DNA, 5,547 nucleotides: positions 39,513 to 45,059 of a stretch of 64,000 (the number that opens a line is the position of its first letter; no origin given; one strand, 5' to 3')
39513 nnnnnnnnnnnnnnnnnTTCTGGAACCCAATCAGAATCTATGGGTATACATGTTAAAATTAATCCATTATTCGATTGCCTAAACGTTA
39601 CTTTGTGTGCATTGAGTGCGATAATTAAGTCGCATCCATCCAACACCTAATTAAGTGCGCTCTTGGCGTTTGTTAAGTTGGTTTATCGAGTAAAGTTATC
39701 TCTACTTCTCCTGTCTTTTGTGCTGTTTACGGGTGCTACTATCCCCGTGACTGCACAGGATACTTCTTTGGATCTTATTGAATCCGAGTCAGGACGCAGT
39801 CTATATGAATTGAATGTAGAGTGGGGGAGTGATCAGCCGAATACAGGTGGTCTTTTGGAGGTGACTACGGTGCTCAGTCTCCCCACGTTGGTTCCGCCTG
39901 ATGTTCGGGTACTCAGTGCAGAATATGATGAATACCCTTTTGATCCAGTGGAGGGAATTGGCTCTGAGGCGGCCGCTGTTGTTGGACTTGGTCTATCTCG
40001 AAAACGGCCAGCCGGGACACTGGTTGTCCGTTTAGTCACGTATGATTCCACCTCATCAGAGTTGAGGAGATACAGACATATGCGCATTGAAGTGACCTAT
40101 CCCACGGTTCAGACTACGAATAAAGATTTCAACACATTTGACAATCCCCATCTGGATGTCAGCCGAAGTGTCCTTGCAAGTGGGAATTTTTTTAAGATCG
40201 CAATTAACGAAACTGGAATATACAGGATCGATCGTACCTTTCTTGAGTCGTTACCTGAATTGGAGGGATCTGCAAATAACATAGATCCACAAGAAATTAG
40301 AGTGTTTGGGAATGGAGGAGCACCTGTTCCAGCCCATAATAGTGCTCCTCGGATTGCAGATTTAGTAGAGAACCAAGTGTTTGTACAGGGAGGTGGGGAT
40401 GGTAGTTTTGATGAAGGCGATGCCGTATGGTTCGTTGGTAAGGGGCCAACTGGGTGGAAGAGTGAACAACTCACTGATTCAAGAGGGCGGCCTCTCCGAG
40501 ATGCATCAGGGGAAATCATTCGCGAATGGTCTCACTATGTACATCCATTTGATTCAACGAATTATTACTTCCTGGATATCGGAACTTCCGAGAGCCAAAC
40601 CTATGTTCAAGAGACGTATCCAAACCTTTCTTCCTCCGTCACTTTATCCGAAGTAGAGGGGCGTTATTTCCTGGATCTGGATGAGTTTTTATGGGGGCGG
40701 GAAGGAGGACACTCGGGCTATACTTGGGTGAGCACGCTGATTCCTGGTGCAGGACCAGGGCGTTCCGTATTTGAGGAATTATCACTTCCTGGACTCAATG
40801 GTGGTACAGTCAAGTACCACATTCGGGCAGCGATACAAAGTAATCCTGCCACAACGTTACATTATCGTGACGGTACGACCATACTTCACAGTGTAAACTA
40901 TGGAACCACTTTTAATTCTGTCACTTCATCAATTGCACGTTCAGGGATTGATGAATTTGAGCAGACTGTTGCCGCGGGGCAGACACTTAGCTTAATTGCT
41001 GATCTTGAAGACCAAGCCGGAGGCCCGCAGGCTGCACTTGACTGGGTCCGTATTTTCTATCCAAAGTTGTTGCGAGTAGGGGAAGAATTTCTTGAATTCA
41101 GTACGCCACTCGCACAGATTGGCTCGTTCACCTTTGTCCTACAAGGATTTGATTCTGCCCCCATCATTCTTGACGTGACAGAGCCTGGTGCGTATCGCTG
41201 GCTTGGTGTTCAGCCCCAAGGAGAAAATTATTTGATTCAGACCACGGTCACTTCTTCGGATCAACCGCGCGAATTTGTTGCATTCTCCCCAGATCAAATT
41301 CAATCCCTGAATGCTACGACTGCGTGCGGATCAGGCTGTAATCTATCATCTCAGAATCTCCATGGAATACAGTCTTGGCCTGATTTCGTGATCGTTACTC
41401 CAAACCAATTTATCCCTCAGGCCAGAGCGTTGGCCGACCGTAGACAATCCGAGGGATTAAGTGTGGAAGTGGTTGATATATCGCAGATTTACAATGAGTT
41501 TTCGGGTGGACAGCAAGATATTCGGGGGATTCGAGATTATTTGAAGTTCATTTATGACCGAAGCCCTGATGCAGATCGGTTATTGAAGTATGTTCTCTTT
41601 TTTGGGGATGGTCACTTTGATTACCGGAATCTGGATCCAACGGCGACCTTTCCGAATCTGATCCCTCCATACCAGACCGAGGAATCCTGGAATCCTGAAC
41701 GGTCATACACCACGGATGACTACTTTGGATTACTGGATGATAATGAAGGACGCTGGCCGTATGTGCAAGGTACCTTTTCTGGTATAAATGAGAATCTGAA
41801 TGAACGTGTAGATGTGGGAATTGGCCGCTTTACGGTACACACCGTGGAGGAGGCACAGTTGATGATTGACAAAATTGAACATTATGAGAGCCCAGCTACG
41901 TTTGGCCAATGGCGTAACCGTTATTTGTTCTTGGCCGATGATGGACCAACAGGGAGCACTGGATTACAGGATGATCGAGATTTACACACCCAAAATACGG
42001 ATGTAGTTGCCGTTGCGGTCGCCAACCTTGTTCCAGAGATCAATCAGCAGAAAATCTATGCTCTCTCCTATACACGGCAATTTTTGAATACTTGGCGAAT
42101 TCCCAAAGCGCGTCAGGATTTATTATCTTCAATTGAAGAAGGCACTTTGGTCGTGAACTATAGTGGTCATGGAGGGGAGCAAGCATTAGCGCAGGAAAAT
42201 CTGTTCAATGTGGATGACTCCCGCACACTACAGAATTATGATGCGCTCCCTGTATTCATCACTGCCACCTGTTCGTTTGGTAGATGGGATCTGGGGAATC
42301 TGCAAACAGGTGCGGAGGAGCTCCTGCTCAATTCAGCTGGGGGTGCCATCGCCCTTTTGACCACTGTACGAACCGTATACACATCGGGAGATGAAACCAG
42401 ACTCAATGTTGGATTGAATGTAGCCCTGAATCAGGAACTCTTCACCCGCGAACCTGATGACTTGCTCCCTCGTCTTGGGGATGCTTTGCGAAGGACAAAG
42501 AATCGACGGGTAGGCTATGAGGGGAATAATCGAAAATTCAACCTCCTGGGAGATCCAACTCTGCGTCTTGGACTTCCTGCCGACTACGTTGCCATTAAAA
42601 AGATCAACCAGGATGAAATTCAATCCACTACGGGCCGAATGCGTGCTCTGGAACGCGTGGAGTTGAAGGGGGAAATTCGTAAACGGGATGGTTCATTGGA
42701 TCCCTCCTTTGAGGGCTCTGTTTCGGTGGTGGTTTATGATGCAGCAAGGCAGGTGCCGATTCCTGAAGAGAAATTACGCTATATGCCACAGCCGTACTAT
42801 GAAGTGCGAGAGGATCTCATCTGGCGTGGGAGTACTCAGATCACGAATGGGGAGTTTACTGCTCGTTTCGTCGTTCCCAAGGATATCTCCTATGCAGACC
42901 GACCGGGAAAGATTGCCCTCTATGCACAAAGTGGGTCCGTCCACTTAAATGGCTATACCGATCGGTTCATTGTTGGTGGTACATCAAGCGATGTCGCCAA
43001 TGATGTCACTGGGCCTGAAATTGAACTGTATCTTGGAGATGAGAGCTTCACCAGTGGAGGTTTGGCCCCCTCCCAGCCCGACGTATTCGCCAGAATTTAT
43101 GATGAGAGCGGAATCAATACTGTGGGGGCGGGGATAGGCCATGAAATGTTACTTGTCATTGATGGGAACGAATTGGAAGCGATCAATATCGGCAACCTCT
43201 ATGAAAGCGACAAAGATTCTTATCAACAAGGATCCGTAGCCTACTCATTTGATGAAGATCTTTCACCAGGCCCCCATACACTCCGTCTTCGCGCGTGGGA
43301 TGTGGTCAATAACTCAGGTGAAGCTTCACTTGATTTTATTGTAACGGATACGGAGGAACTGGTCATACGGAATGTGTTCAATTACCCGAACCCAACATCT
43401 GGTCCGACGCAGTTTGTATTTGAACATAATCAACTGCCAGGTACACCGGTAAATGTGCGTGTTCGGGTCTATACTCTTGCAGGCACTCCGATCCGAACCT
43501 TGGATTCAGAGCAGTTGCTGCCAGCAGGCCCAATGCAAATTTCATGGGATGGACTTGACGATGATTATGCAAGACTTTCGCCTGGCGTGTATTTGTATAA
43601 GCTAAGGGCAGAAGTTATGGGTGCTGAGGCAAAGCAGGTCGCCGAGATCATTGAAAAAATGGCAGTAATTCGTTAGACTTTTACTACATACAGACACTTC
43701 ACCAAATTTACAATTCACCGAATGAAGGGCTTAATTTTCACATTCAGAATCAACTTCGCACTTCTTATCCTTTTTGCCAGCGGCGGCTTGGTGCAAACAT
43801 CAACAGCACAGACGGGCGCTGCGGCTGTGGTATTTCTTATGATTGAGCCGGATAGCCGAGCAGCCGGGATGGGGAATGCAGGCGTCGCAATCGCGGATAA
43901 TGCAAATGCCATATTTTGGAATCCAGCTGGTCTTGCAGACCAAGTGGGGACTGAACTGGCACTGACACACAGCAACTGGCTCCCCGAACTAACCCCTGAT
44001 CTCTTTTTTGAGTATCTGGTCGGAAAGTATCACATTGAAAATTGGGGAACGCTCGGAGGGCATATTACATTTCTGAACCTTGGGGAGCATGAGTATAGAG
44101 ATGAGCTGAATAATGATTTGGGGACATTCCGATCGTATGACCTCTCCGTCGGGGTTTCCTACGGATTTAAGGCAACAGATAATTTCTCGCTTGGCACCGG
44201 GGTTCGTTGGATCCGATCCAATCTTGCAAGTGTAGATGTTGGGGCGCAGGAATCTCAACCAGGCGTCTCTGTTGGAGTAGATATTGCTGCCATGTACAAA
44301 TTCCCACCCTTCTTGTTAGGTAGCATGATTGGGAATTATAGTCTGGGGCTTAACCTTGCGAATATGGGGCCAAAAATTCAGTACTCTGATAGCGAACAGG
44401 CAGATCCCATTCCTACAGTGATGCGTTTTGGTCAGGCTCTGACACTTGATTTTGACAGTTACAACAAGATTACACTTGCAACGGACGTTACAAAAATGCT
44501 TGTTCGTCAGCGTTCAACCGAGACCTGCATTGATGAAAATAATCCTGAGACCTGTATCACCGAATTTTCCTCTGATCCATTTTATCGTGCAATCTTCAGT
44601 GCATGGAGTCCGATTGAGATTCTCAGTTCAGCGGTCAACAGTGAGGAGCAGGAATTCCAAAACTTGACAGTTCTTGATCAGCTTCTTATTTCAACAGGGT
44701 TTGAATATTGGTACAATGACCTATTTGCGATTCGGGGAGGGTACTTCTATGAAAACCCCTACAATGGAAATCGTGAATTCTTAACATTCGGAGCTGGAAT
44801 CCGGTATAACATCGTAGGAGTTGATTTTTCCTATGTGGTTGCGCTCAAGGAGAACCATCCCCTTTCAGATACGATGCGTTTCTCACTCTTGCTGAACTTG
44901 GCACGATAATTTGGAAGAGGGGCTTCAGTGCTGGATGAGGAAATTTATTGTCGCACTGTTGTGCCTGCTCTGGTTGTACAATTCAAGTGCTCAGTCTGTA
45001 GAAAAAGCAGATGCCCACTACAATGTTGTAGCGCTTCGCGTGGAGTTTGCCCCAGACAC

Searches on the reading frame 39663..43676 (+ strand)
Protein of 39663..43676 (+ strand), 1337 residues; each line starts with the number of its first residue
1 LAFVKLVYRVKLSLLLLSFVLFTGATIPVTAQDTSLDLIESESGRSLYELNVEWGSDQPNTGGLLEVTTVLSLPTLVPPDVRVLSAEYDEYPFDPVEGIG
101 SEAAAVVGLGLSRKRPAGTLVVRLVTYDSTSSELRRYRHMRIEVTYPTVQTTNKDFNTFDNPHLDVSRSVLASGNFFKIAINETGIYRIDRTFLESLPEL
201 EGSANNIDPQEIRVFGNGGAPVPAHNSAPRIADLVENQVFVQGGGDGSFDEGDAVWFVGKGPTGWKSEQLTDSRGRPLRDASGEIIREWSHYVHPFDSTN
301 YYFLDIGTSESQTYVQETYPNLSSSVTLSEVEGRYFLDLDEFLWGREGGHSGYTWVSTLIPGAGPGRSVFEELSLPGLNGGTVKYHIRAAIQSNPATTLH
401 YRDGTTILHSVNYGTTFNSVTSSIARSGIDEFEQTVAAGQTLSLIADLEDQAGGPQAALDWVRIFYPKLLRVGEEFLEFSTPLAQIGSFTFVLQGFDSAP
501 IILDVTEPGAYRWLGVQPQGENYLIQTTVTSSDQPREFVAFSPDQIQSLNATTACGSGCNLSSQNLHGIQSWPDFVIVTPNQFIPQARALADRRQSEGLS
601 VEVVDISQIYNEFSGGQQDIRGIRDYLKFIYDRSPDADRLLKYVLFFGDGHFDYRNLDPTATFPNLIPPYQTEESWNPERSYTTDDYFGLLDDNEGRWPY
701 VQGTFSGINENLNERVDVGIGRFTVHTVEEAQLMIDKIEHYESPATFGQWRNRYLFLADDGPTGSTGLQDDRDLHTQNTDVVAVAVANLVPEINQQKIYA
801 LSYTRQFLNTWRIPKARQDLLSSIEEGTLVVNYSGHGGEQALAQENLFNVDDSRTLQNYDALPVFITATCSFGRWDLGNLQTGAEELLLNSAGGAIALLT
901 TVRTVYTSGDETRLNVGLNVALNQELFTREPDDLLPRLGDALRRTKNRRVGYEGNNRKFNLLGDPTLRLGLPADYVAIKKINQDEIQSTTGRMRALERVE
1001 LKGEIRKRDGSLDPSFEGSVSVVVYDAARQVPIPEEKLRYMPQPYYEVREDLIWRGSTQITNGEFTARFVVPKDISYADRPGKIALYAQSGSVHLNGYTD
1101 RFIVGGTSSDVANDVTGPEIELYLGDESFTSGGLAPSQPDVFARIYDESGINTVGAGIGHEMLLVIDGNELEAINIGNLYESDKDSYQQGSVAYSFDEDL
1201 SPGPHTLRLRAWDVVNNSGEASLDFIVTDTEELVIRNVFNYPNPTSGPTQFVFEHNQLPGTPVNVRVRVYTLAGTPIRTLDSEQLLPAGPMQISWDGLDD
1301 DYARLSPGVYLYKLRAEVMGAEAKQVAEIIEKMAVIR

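Call 48: search_protein_families(library=pfam, proteins=[window:39663-43676:+], max_evalue=0.001)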
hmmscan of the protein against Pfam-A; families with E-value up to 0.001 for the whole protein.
window:39663-43676:+ (1337 aa): 2 families
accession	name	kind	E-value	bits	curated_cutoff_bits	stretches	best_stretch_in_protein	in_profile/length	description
PF01364.23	Peptidase_C25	-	2e-103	347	23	1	575-969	1-374/374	Peptidase family C25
PF13860.13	FlgD_ig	-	2.8e-05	24.5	27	1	1258-1316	18-75/79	FlgD Ig-like domain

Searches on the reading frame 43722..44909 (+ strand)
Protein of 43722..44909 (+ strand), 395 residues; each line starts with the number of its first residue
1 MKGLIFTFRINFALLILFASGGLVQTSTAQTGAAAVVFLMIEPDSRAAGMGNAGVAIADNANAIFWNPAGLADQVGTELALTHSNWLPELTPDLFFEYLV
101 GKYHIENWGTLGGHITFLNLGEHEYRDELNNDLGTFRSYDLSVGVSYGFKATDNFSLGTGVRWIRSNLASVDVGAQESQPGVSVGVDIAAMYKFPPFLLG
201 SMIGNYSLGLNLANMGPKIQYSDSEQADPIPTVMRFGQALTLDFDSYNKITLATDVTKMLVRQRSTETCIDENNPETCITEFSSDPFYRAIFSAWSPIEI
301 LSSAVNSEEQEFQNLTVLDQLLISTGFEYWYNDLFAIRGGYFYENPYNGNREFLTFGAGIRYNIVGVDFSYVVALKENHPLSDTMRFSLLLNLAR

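Call 48: search_protein_families(library=pfam, proteins=[window:43722-44909:+], max_evalue=0.001)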
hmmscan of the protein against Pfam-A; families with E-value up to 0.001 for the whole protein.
window:43722-44909:+ (395 aa): 3 families
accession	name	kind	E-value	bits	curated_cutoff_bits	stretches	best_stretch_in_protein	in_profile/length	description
PF19572.5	PorV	-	8e-41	140.6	27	1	30-262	7-239/243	Type IX secretion system protein PorV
PF03349.22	Toluene_X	-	0.00012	21.2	29.7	0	33-81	8-57/421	Outer membrane protein transport protein (OMPP1/FadL/TodX)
PF10677.15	DUF2490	-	0.00086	19.5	29.8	0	314-350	30-66/186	Protein of unknown function (DUF2490)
